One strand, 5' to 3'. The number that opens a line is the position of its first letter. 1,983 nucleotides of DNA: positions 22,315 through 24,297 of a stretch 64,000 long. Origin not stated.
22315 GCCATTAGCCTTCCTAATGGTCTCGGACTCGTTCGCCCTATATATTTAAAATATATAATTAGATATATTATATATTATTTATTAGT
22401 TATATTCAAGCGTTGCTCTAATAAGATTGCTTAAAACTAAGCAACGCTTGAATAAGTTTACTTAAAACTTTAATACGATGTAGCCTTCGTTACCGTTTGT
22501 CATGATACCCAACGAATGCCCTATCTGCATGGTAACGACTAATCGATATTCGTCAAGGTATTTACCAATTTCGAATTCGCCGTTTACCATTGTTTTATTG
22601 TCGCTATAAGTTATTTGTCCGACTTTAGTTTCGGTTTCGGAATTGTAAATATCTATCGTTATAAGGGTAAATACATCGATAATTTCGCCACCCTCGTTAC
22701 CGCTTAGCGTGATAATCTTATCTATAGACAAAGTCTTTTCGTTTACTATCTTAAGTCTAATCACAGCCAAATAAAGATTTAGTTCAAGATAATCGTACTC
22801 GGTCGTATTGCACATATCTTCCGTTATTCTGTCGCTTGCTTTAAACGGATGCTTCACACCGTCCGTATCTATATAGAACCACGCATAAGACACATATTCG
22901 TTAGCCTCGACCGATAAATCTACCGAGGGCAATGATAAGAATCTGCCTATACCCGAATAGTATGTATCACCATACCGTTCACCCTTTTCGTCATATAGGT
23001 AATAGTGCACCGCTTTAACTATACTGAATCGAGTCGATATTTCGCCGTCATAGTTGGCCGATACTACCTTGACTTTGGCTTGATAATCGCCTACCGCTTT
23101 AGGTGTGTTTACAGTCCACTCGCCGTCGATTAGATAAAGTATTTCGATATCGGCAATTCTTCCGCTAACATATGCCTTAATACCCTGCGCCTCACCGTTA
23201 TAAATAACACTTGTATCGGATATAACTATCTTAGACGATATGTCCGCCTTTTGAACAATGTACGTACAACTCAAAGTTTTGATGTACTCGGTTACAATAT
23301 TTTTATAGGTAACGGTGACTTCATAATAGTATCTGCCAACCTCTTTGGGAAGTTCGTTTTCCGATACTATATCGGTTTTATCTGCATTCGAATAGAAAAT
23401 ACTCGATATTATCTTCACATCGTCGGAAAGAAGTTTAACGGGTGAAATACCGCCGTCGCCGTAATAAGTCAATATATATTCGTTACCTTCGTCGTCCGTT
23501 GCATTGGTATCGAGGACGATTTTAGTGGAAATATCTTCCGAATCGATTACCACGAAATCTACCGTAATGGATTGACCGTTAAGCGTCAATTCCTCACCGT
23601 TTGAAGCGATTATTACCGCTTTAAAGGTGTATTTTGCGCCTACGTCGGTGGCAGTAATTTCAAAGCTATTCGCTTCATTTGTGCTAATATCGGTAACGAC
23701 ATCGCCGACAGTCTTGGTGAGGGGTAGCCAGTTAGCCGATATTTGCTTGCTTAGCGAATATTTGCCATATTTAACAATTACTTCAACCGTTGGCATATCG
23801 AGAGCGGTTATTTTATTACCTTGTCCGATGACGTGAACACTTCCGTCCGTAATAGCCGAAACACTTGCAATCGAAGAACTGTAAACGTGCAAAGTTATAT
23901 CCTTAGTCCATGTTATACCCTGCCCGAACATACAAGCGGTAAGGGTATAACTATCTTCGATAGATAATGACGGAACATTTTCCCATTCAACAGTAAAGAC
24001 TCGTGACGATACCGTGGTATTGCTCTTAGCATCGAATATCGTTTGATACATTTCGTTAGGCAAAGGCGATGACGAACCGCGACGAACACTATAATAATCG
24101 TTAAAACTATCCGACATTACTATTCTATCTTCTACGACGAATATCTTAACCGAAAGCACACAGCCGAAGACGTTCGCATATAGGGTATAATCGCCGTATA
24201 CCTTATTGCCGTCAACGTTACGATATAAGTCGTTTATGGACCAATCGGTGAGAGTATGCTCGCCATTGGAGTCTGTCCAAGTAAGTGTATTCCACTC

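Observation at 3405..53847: Two adjacent giant ORFs (about 10.45k and 6.29k codons) occupy about 79% of the window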

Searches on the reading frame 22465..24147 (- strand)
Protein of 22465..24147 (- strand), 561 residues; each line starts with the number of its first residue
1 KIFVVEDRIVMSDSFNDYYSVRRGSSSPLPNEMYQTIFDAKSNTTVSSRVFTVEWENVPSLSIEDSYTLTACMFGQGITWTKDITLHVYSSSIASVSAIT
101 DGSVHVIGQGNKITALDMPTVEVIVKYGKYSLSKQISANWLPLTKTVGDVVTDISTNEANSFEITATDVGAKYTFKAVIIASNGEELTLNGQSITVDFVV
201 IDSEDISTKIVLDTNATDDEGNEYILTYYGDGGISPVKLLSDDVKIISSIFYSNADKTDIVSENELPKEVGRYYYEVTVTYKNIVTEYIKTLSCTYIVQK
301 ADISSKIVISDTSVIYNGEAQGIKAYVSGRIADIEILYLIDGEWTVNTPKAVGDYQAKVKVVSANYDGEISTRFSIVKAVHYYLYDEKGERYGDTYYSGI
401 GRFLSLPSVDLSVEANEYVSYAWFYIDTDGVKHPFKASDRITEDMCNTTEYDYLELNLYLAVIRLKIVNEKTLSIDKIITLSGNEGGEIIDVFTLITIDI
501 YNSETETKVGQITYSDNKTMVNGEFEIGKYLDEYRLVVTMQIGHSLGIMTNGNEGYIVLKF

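Call 11: search_protein_families(library=pfam, proteins=[window:22465-24147:-], max_evalue=0.01)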
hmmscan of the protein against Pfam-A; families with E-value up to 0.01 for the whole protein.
window:22465-24147:- (561 aa): 1 family
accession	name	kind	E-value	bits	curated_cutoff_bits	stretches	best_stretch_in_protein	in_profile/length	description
PF18887.5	MBG_3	-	1.1e-05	25.9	25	1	307-379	3-71/72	MBG domain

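Call 61: find_related_loci(query=window:22465-24147:-, collection=metagenome_contigs, flank=10000)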
Query window:22465-24147:- (561 aa) in metagenome_contigs; peptide patterns used: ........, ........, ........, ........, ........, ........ (x = any residue, [..] = any of these).
302 stretches matched a pattern, but none encodes a relative of the query by tblastn (E <= 1e-3).
